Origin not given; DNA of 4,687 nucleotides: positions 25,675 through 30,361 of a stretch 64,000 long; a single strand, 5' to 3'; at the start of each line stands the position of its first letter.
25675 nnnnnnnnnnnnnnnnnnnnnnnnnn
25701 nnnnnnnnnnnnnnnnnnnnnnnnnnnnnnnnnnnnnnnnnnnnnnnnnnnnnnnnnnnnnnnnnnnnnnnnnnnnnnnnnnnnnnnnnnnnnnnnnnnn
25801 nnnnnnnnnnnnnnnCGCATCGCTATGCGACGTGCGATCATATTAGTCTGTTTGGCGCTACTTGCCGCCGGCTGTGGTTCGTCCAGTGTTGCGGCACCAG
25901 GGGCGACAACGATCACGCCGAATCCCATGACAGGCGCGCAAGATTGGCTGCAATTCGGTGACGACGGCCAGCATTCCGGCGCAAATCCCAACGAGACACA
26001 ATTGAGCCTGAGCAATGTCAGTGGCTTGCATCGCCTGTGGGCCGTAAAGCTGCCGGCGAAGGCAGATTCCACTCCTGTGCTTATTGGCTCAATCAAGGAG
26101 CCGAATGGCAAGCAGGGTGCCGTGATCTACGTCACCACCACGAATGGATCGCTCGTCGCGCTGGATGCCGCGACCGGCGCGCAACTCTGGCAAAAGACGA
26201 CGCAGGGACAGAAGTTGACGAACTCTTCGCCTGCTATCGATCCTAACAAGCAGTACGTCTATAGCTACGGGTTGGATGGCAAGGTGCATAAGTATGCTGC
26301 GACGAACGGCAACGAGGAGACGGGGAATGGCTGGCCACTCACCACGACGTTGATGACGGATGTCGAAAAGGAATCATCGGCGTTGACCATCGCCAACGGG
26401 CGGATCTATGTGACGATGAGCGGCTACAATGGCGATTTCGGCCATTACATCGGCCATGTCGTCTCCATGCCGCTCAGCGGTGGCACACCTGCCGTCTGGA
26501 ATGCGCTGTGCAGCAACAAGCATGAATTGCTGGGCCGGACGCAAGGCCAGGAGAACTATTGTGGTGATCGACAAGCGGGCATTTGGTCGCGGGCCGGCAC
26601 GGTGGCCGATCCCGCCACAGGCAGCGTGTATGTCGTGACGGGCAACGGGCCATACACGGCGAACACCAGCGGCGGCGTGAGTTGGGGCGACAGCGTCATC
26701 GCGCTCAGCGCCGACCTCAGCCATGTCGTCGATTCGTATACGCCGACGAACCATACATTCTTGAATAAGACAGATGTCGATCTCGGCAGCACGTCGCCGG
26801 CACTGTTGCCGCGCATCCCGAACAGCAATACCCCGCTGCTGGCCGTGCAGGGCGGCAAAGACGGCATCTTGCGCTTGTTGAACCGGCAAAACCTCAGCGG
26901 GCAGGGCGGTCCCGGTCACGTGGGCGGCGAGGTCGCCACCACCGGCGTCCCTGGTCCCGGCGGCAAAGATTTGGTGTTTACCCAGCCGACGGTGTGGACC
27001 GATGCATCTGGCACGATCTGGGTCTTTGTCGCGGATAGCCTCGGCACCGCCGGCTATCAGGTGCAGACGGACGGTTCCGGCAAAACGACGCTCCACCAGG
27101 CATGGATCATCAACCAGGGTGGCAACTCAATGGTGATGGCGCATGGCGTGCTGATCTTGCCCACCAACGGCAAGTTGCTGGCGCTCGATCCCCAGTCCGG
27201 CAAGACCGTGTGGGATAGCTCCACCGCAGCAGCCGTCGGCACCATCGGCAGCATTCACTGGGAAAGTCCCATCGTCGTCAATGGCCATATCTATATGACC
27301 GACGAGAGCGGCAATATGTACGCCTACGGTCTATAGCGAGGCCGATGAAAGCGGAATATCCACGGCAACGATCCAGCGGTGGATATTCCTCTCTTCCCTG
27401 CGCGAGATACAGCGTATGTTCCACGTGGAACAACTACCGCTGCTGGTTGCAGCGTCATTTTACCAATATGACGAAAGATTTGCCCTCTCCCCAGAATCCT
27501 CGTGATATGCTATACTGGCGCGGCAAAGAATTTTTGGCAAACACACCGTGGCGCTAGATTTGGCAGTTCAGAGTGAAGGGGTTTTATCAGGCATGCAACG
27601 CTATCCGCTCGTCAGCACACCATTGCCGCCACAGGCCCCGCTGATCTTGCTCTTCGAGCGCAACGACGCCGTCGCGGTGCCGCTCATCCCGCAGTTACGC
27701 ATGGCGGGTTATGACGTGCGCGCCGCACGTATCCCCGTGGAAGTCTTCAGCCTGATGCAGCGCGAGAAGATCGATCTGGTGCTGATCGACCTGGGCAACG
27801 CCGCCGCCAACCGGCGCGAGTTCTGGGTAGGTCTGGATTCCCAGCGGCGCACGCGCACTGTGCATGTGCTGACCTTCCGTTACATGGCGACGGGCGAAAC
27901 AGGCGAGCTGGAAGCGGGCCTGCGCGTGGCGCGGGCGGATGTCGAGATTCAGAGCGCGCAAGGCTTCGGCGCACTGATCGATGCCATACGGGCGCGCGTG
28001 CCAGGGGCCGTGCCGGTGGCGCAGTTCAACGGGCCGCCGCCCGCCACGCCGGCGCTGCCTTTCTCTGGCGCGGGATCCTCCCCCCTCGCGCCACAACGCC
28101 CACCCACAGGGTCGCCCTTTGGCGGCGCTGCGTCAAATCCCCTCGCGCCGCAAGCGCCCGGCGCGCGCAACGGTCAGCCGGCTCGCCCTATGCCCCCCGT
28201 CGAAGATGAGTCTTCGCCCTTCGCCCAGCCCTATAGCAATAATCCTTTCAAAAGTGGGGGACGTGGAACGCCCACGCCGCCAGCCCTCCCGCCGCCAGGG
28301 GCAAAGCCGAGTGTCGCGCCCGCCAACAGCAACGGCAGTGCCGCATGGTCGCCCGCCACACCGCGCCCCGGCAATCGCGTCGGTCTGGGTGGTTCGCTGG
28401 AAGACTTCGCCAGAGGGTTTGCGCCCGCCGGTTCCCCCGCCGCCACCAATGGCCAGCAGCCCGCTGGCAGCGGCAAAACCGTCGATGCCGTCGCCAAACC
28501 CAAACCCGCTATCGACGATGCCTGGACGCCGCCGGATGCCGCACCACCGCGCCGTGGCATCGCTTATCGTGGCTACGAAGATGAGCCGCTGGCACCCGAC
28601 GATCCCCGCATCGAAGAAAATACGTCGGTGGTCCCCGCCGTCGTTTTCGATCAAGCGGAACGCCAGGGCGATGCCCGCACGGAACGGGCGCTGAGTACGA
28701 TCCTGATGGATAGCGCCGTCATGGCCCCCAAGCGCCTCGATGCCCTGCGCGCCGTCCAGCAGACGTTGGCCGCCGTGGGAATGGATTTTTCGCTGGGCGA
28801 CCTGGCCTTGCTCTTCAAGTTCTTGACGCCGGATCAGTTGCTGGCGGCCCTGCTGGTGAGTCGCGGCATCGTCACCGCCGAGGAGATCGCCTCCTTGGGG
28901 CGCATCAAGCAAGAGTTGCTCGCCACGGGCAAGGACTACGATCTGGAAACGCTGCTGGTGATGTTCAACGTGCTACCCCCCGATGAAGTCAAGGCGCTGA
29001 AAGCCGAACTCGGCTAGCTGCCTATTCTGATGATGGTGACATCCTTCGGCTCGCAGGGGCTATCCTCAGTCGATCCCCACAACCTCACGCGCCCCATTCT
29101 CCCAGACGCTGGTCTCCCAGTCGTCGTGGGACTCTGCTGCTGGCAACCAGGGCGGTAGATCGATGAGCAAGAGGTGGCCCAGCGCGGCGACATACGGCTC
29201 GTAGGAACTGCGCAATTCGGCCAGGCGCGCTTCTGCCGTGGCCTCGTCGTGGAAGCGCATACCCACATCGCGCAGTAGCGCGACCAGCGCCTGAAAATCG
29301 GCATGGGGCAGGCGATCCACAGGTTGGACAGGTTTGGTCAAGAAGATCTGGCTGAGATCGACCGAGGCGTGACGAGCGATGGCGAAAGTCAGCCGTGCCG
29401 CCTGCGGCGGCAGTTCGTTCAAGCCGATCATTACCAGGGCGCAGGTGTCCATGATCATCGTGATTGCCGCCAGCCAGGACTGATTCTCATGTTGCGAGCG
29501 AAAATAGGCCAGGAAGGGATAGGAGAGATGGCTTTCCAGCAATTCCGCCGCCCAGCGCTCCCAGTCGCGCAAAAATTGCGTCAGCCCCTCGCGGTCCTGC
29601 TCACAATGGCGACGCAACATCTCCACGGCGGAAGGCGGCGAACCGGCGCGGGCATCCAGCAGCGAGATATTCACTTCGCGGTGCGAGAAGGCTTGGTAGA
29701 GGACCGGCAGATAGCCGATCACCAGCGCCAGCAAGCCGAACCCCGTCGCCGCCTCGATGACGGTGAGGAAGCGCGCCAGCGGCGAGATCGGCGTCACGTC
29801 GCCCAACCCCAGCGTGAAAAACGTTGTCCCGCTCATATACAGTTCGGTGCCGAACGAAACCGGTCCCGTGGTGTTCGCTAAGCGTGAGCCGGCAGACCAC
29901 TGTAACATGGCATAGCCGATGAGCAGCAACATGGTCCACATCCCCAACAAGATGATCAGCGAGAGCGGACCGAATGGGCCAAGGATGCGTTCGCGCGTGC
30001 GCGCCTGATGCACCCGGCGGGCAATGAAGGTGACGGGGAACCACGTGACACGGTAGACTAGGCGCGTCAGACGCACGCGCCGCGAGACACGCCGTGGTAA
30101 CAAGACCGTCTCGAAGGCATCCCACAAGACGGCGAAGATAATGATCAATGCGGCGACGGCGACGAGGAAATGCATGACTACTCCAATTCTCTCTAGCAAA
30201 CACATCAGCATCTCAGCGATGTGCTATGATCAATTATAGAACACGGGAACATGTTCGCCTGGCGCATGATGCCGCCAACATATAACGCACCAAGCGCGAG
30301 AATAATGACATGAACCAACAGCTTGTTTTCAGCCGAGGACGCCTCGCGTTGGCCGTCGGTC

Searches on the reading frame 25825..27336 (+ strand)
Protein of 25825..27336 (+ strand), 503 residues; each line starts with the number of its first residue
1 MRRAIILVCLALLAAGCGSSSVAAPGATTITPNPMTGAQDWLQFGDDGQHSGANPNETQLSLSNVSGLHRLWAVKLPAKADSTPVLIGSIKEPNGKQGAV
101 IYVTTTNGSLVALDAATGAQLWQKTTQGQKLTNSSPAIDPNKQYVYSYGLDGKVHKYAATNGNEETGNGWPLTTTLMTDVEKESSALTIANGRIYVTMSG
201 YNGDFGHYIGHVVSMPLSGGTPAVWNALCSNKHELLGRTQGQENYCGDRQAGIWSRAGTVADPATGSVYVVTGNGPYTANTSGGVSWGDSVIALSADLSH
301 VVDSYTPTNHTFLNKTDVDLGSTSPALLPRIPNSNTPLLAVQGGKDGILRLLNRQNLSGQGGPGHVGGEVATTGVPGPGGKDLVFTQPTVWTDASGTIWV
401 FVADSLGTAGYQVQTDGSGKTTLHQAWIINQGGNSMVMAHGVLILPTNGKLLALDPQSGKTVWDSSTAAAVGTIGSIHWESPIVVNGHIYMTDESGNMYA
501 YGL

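Call 63: search_protein_families(library=pfam, max_evalue=0.0001, proteins=[window:25825-27336:+])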
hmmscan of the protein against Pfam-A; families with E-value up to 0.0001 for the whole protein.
window:25825-27336:+ (503 aa): 3 families
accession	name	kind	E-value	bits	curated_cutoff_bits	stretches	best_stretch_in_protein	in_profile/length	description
PF13360.13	PQQ_2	-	4.1e-16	59.8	27.6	1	72-232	57-200/233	Outer membrane protein assembly factor BamB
PF01011.28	PQQ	-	1.9e-14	53.7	26.7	1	57-356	16-331/595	Glucose/ethanol/alcohol dehydrogenase, beta-propeller domain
PF13570.13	Beta-prop_ACSF4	-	4.5e-10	39.9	133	1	71-163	42-124/329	Beta-alanine-activating enzyme, beta-propeller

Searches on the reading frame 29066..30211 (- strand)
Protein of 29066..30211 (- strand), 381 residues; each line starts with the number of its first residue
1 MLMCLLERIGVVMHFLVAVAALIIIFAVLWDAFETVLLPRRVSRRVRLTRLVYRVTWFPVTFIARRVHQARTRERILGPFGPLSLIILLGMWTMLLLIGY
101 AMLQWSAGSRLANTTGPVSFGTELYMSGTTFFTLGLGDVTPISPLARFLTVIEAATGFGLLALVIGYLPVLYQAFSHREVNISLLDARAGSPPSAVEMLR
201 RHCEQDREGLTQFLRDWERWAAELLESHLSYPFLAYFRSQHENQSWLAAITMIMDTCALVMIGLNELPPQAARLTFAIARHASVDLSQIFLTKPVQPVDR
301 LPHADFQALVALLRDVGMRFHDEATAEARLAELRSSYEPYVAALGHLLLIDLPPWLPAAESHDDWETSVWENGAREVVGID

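Call 63: search_protein_families(library=pfam, max_evalue=0.0001, proteins=[window:29066-30211:-])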
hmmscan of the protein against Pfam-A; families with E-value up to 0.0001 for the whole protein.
window:29066-30211:- (381 aa): 1 family
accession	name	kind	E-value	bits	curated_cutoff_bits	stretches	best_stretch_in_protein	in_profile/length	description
PF07885.22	Ion_trans_2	-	1.2e-10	41.5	22.5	1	98-168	12-73/79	Ion channel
